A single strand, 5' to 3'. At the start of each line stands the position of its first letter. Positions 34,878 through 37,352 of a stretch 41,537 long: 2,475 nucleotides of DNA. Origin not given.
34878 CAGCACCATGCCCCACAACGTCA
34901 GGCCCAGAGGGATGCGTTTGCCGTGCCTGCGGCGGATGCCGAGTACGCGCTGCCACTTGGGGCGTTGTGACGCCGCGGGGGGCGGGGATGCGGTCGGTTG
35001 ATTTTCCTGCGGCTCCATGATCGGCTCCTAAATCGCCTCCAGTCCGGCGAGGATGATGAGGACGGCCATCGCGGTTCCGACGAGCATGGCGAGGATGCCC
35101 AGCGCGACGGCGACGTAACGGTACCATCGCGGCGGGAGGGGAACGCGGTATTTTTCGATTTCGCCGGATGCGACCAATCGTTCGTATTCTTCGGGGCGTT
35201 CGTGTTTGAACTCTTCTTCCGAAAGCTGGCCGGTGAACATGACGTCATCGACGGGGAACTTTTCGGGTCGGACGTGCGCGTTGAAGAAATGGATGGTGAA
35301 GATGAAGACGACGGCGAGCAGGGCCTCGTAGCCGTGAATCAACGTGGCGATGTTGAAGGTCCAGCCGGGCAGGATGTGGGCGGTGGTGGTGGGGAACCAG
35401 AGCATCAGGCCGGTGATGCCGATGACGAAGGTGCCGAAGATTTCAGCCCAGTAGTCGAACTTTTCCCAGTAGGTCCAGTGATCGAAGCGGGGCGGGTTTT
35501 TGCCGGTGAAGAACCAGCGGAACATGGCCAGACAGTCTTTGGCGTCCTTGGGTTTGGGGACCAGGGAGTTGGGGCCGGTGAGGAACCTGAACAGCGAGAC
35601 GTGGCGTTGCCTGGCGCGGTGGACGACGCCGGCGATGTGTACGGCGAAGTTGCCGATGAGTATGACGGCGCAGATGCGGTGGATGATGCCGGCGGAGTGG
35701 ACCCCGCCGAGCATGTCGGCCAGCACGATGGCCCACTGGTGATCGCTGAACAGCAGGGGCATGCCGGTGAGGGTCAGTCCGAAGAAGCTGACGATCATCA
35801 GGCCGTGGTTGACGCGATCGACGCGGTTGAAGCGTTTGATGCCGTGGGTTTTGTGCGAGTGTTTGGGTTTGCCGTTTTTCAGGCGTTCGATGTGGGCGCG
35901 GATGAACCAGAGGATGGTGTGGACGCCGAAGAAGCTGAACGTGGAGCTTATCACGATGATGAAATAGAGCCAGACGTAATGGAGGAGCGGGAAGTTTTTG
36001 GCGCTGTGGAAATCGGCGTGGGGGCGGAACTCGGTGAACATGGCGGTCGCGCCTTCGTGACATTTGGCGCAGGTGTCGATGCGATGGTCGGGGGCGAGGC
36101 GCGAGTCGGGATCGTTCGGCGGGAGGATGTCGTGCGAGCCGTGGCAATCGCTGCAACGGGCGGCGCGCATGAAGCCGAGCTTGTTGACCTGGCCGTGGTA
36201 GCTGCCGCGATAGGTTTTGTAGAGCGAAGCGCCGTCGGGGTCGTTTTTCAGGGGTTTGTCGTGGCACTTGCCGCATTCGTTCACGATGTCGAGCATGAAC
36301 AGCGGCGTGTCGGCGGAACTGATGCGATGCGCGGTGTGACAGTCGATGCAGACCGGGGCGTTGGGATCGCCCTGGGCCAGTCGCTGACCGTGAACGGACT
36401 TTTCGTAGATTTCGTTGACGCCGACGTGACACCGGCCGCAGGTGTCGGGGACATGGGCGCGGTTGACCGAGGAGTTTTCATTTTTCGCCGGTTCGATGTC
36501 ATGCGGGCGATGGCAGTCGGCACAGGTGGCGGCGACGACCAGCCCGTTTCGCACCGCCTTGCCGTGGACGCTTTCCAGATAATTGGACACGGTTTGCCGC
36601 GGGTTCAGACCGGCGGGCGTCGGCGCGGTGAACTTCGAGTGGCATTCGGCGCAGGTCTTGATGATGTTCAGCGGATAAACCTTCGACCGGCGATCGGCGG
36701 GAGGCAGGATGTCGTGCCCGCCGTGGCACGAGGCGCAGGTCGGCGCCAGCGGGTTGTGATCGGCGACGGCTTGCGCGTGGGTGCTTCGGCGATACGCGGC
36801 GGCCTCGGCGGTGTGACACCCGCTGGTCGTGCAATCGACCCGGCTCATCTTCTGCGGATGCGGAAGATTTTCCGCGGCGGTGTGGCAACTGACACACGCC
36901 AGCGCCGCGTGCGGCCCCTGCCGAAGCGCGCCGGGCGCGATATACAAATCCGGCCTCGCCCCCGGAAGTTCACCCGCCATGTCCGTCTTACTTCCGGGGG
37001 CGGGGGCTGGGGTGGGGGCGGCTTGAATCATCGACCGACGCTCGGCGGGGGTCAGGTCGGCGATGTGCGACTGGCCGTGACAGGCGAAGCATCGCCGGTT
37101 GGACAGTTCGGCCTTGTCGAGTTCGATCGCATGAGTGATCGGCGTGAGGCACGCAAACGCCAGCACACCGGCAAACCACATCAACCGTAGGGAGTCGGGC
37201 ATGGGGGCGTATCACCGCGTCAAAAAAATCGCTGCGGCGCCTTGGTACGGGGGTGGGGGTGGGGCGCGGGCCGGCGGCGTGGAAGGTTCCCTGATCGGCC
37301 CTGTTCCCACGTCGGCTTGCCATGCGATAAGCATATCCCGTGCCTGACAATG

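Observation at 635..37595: Most intergenic spacers carry a long hairpin whose arms are built from short tandem oligomers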

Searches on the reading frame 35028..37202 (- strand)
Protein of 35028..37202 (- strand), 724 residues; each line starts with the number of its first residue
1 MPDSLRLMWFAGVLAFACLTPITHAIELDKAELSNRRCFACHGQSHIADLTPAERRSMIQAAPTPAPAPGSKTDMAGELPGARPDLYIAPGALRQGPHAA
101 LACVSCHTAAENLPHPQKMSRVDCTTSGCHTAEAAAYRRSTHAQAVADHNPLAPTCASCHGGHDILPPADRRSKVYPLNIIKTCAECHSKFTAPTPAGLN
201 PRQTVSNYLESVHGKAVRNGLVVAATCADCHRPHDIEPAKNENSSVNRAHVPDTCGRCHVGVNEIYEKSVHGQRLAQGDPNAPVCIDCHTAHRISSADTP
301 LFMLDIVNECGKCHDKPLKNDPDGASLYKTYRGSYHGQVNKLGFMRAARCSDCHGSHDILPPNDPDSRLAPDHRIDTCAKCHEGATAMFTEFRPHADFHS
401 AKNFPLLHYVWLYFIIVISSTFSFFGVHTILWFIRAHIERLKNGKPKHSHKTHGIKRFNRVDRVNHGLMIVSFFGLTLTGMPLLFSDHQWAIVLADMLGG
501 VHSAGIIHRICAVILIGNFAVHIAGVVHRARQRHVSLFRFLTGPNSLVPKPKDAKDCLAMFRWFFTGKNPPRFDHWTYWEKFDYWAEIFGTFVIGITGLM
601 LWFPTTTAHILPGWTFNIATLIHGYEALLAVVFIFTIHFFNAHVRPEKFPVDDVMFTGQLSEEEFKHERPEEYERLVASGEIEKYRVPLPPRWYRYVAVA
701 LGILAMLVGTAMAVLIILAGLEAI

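Call 11: find_encoding_contigs(protein=window:35028-37202:-, flank=10000, max_places=3)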
Protein window:35028-37202:- (724 aa): 1 contig read that carries it; 1 place shown.
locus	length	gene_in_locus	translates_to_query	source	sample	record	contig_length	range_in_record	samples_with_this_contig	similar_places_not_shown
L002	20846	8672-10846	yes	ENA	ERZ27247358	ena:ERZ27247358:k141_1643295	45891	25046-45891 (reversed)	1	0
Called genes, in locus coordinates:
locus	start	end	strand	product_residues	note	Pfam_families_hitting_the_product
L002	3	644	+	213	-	?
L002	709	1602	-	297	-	PF07589:PEP_exosort_dom (weak)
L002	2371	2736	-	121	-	PF20409:SnoaL_5, PF12680:SnoaL_2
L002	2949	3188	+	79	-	-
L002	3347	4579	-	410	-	PF04055:Radical_SAM, PF13186:SPASM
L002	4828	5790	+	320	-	PF12974:Phosphonate-bd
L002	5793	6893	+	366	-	PF00672:HAMP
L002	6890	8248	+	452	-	PF25323:6TM_PilS (weak), PF00512:HisKA, PF02518:HATPase_c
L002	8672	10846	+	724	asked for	PF14522:Cytochrome_C7 (faint), PF14537:Cytochrom_c3_2 (faint), PF01292:Ni_hydr_CYTB (weak)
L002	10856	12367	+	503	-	PF03264:Cytochrom_NNT, PF02085:Cytochrom_CIII (faint), PF14522:Cytochrome_C7 (faint), PF14537:Cytochrom_c3_2 (weak), PF22113:Mtrc-MtrF_II-IV_dom (weak)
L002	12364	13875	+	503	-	PF14522:Cytochrome_C7 (faint), PF22113:Mtrc-MtrF_II-IV_dom (faint), PF09699:Paired_CXXCH_1, PF14537:Cytochrom_c3_2 (weak), PF09699:Paired_CXXCH_1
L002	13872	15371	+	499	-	PF14522:Cytochrome_C7 (faint), PF14537:Cytochrom_c3_2 (faint), PF09699:Paired_CXXCH_1, PF22113:Mtrc-MtrF_II-IV_dom (weak), PF09699:Paired_CXXCH_1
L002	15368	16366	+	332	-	PF09613:HrpB1_HrpK (faint), PF13428:TPR_14 (faint), PF07719:TPR_2 (faint), PF09976:TPR_21 (weak), PF14559:TPR_19 (weak), PF13432:TPR_16 (weak), PF13414:TPR_11 (weak)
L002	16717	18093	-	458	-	PF27096:UvrC_M, PF02151:UVR, PF08459:UvrC_RNaseH_dom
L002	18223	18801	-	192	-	PF01252:Peptidase_A8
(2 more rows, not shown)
